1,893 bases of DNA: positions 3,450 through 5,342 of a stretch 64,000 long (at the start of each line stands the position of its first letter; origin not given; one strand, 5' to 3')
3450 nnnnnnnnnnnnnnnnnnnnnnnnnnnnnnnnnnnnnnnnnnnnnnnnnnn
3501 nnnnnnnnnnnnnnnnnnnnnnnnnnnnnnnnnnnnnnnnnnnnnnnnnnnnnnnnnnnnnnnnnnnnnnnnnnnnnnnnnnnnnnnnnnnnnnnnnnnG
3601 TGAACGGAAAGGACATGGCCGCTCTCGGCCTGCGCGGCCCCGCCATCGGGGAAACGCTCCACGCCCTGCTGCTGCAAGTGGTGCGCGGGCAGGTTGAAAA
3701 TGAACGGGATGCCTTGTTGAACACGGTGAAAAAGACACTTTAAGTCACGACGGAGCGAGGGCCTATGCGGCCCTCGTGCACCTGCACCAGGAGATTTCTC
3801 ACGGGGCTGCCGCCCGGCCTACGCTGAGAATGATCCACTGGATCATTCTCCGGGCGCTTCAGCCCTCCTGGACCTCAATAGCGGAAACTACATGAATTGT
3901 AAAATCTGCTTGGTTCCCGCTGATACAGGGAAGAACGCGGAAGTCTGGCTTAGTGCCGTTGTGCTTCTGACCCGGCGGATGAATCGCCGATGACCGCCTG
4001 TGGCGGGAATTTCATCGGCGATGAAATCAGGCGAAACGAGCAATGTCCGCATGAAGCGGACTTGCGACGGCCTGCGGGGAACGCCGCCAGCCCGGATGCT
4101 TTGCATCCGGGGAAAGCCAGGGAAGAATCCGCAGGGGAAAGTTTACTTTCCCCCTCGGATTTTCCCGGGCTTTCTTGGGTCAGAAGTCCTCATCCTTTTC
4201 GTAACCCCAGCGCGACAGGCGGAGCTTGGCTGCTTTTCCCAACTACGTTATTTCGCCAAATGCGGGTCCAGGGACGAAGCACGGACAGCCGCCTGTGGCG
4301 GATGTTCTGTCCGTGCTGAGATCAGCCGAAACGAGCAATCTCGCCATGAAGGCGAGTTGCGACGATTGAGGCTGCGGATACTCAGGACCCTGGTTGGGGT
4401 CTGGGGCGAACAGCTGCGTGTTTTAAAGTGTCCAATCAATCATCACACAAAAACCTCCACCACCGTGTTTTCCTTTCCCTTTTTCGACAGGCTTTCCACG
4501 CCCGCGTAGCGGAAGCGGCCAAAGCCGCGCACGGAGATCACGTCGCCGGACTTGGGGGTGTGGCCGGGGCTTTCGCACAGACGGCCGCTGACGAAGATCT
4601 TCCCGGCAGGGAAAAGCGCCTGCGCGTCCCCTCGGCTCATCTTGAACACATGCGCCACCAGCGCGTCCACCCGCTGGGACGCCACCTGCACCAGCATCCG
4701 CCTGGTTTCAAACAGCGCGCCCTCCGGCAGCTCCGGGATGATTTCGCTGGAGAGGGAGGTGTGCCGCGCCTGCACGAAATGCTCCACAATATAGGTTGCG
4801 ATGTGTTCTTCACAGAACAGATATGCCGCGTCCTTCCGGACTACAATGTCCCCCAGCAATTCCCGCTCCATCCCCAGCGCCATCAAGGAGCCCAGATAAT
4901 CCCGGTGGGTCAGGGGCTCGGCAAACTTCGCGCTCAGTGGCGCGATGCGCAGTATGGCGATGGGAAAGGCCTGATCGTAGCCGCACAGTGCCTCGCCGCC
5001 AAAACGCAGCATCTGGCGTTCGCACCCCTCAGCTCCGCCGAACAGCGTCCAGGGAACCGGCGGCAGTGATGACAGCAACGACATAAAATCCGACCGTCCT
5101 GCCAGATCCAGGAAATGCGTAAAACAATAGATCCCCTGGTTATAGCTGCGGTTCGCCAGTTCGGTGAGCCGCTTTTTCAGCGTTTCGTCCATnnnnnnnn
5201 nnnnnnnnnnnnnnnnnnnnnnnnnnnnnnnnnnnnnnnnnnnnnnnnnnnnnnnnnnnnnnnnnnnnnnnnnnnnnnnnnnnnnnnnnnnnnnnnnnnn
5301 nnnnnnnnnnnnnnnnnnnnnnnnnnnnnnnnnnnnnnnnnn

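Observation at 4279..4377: Approx. 95-nt sub-module (M2) present three times with compensatory changes in three separate helices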

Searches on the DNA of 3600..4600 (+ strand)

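Call 5: search_rna_families(source=window, start=3600, end=4600, threshold=evalue, max_evalue=10, show_alignments=3)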
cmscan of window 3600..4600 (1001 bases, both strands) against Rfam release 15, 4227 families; matches with E-value up to 10: 18.
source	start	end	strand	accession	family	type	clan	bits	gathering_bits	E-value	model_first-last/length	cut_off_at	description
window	4111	4175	+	RF03873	mir-3192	Gene; miRNA;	-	27.7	80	0.004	1-77/77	no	mir-3192 microRNA precursor family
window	4112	4174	-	RF03906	mir-3199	Gene; miRNA;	-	27.6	100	0.02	1-87/87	no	mir-3199 microRNA precursor family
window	4112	4174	+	RF03906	mir-3199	Gene; miRNA;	-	26.5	100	0.037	1-87/87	no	mir-3199 microRNA precursor family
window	4099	4186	+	RF03509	mir-4660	Gene; miRNA;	-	22.9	87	0.069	1-86/86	no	mir-4660 microRNA precursor family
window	4102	4183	+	RF00706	mir-263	Gene; miRNA;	CL00093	20.7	51.3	0.032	1-86/86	no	mir-263 microRNA precursor family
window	4077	4172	+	RF02569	IhtA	Gene; sRNA;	-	20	76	0.52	1-107/107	no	IhtA sRNA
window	4104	4181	-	RF04018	mir-5316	Gene; miRNA;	-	19.6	70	0.25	1-89/89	no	mir-5316 microRNA precursor family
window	4108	4180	+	RF04255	MIR8001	Gene; miRNA;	-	19.6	90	0.86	1-67/67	no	MIR8001 microRNA precursor family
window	4108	4208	-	RF00568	SNORA26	Gene; snRNA; snoRNA; HACA-box;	CL00032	19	40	1.3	1-122/122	no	Small nucleolar RNA SNORA26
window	4095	4192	+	RF03376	mir-3075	Gene; miRNA;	-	18.9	91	1.2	1-85/85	no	mir-3075 microRNA precursor family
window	4105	4180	+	RF03379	mir-4667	Gene; miRNA;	-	18.1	68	3.4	1-93/93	no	mir-4667 microRNA precursor family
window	4105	4180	-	RF00891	mir-671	Gene; miRNA;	-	17.6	65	6.6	1-84/84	no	mir-671 microRNA precursor family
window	4106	4178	-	RF04255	MIR8001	Gene; miRNA;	-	17.1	90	3.9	1-67/67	no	MIR8001 microRNA precursor family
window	4071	4135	-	RF02794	Pab19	Gene; snRNA; snoRNA; HACA-box;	-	16.5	55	8.4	24-97/102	no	Pab19 RNA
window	4112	4174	+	RF00676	mir-127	Gene; miRNA;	-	13.7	60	8.5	14-85/97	no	mir-127 microRNA precursor family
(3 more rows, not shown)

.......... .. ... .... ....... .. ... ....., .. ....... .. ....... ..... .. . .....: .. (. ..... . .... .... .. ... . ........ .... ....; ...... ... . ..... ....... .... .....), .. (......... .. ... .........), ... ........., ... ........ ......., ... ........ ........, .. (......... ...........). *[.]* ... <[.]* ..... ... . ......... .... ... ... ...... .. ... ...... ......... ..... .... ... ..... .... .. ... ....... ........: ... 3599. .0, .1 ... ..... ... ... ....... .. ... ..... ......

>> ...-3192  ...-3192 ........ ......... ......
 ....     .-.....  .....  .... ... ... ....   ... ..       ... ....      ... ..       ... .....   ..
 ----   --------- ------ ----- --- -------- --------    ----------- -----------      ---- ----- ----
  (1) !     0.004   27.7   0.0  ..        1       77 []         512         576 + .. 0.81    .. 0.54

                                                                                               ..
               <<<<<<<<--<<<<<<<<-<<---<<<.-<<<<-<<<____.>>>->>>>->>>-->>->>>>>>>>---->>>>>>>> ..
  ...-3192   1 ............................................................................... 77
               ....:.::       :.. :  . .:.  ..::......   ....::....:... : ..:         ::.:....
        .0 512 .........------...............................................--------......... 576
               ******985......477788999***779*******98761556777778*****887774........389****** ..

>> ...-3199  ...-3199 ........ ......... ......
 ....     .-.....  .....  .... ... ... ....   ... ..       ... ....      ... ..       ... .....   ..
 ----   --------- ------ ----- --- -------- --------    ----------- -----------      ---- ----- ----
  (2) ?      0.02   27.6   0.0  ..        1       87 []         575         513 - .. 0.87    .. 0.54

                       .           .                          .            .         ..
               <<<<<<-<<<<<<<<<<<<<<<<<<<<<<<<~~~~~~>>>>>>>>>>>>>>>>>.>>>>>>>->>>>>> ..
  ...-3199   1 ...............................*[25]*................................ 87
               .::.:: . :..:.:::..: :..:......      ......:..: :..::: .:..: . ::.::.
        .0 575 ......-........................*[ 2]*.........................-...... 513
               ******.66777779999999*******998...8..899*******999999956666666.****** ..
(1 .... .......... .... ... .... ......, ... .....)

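Call 70: search_dna_similar(query=window:4272-4380:+, collection=plasmids, mode=distant, max_evalue=0.001, max_rows=10)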
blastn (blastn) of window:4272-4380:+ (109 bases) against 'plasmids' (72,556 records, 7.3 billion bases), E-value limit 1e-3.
No match.

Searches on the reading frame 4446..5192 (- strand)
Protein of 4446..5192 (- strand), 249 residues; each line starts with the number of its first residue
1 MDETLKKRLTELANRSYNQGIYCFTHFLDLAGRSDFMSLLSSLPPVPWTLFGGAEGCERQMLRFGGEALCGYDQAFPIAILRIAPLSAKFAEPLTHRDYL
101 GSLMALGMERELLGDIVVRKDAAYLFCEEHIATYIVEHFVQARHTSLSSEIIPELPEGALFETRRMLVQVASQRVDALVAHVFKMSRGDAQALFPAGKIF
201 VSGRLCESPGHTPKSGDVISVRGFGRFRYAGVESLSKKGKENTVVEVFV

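Call 53: find_encoding_contigs(protein=window:4446-5192:-, flank=3000, max_places=10)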
Protein seq(249 aa) (249 aa): 10 contigs read that carry it; 8 places shown.
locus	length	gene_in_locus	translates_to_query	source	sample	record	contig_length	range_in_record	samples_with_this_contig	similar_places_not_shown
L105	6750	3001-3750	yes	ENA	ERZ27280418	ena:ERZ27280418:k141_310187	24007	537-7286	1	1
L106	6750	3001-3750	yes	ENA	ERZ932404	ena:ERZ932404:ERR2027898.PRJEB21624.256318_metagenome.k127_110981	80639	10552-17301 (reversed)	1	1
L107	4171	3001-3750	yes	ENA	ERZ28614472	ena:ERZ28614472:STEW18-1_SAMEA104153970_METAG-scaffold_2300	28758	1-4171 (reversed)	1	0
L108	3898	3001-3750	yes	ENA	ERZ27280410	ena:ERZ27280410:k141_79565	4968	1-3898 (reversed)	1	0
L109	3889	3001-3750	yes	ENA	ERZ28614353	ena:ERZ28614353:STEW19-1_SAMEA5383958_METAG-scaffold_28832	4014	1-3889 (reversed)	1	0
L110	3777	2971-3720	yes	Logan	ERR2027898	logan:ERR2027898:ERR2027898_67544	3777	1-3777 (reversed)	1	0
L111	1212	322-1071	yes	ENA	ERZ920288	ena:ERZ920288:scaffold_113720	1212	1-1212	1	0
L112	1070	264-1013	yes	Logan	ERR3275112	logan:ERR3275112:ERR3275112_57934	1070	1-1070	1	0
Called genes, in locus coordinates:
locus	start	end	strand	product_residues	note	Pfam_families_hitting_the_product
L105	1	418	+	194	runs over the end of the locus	PF12917:YfbR-like, PF13023:HD_3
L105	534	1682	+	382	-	PF00248:Aldo_ket_red, PF00037:Fer4 (faint), PF13183:Fer4_8 (weak), PF13187:Fer4_9, PF13534:Fer4_17 (weak)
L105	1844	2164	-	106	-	PF03992:ABM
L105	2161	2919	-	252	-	PF00293:NUDIX, PF07866:DUF1653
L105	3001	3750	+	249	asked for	PF17774:YlmH_RBD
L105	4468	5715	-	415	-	PF01743:PolyA_pol, PF12627:PolyA_pol_RNAbd, PF13735:tRNA_NucTran2_2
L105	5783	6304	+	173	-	-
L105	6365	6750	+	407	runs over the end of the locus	PF01555:N6_N4_Mtase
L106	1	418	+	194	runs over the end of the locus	PF12917:YfbR-like, PF13023:HD_3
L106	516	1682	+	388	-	PF00248:Aldo_ket_red, PF00037:Fer4 (faint), PF13183:Fer4_8 (weak), PF13187:Fer4_9, PF13534:Fer4_17 (weak)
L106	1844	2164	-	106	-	PF03992:ABM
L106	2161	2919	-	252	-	PF00293:NUDIX, PF07866:DUF1653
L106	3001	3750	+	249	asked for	PF17774:YlmH_RBD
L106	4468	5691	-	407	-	PF01743:PolyA_pol, PF12627:PolyA_pol_RNAbd, PF13735:tRNA_NucTran2_2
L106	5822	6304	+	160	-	-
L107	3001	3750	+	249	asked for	PF17774:YlmH_RBD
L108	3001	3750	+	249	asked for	PF17774:YlmH_RBD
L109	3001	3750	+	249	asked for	PF17774:YlmH_RBD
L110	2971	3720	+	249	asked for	PF17774:YlmH_RBD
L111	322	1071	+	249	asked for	PF17774:YlmH_RBD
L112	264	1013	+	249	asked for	PF17774:YlmH_RBD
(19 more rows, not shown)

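Call 84: list_cluster_members(proteins=[window:4446-5192:-])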
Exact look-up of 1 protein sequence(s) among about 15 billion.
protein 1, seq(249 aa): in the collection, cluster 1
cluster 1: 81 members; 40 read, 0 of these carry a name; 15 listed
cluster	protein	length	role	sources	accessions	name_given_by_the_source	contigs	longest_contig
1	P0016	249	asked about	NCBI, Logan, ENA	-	-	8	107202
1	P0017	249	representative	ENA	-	-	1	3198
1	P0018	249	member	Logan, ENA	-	-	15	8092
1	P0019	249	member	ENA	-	-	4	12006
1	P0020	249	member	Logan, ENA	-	-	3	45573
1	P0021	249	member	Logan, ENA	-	-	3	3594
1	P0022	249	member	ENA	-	-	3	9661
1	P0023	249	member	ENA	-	-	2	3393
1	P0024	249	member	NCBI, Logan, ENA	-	-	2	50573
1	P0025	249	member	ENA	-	-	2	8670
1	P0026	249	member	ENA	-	-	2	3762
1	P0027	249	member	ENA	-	-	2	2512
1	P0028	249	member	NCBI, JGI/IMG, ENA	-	-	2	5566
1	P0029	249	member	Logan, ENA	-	-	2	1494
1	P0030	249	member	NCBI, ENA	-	-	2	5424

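Call 86: find_encoding_contigs(protein=P0024, flank=2500, max_places=3)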
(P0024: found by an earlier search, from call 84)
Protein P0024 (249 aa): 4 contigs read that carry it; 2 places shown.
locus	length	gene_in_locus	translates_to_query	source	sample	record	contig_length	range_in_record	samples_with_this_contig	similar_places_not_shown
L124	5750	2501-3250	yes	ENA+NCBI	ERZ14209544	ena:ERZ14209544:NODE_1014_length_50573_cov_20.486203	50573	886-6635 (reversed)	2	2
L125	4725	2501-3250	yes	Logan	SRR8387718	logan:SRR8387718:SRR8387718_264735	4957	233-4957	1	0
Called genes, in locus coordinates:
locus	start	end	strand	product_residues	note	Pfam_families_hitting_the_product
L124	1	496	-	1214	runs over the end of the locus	PF16819:DUF5074 (faint), PF07494:Reg_prop (faint), PF07495:Y_Y_Y (weak), PF01966:HD, PF13487:HD_5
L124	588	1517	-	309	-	PF00497:SBP_bac_3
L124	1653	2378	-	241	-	PF00293:NUDIX, PF07866:DUF1653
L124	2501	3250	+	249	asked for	PF17774:YlmH_RBD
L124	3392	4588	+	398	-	PF02557:VanY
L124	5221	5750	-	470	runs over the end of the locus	?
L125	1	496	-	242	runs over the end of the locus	?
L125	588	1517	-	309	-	PF00497:SBP_bac_3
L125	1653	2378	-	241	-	PF00293:NUDIX, PF07866:DUF1653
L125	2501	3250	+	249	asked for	PF17774:YlmH_RBD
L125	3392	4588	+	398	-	PF02557:VanY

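Call 87: find_encoding_contigs(protein=P0020, flank=2500, max_places=3)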
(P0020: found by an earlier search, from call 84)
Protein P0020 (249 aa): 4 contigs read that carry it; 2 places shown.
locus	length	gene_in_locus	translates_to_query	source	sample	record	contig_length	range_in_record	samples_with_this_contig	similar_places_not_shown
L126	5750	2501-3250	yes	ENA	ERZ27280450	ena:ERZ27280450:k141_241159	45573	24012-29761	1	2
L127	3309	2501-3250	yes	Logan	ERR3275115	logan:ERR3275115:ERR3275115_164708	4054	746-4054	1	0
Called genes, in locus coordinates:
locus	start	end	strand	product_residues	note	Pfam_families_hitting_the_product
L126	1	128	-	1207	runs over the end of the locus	PF07494:Reg_prop (faint), PF07495:Y_Y_Y, PF01966:HD, PF13487:HD_5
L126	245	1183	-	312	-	PF00497:SBP_bac_3, PF12974:Phosphonate-bd (weak)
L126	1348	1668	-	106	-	PF03992:ABM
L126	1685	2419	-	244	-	PF00293:NUDIX, PF07866:DUF1653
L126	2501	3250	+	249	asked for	PF17774:YlmH_RBD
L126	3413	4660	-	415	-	PF01743:PolyA_pol, PF12627:PolyA_pol_RNAbd, PF13735:tRNA_NucTran2_2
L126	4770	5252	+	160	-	-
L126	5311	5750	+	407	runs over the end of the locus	PF01555:N6_N4_Mtase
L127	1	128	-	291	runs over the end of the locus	?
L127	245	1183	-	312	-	PF00497:SBP_bac_3, PF12974:Phosphonate-bd (weak)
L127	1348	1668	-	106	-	PF03992:ABM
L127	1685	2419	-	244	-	PF00293:NUDIX, PF07866:DUF1653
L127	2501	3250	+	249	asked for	PF17774:YlmH_RBD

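Call 89: find_encoding_contigs(protein=P0025, flank=2000, max_places=3)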
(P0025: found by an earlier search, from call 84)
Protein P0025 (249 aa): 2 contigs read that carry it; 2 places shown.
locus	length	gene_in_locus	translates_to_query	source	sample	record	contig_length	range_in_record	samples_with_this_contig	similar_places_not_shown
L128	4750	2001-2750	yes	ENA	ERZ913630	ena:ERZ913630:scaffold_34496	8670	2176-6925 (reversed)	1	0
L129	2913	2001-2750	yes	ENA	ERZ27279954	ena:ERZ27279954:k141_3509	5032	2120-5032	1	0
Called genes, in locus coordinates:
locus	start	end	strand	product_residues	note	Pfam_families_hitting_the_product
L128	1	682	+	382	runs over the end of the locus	PF00248:Aldo_ket_red, PF00037:Fer4 (faint), PF13183:Fer4_8 (faint), PF13187:Fer4_9, PF13534:Fer4_17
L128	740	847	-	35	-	-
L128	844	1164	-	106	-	PF03992:ABM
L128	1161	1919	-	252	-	PF00293:NUDIX, PF07866:DUF1653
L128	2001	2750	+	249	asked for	PF17774:YlmH_RBD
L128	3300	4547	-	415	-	PF01743:PolyA_pol, PF12627:PolyA_pol_RNAbd, PF13735:tRNA_NucTran2_2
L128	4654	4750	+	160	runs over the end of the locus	-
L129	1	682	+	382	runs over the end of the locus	PF00248:Aldo_ket_red, PF00037:Fer4 (faint), PF13183:Fer4_8 (faint), PF13187:Fer4_9, PF13534:Fer4_17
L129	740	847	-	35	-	-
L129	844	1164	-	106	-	PF03992:ABM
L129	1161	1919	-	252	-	PF00293:NUDIX, PF07866:DUF1653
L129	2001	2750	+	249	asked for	PF17774:YlmH_RBD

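Call 90: find_encoding_contigs(protein=P0019, flank=2000, max_places=4)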
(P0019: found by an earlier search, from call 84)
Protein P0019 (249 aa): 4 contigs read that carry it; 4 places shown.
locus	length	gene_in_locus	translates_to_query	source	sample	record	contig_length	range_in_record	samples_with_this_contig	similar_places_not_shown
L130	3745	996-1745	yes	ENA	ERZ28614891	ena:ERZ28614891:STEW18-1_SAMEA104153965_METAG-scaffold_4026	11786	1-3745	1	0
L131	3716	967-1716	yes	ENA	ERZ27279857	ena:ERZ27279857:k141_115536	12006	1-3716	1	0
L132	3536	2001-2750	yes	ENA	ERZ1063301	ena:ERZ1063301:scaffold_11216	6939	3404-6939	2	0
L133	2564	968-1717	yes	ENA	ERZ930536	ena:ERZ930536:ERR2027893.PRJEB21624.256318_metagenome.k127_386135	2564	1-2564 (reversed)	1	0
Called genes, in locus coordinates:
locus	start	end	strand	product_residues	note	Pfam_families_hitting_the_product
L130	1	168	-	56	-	?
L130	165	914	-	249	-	PF00293:NUDIX, PF07866:DUF1653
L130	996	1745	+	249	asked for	PF17774:YlmH_RBD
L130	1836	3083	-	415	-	PF01743:PolyA_pol, PF12627:PolyA_pol_RNAbd, PF13735:tRNA_NucTran2_2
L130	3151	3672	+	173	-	-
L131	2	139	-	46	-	?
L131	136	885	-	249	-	PF00293:NUDIX, PF07866:DUF1653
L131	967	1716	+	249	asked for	PF17774:YlmH_RBD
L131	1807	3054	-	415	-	PF01743:PolyA_pol, PF12627:PolyA_pol_RNAbd, PF13735:tRNA_NucTran2_2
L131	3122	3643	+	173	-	-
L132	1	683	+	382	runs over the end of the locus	PF00248:Aldo_ket_red, PF00037:Fer4 (faint), PF13183:Fer4_8 (weak), PF13187:Fer4_9, PF13237:Fer4_10 (faint), PF13534:Fer4_17 (weak)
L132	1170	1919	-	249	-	PF00293:NUDIX, PF07866:DUF1653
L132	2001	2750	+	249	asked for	PF17774:YlmH_RBD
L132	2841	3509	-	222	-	PF13735:tRNA_NucTran2_2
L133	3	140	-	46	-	?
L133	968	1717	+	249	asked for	PF17774:YlmH_RBD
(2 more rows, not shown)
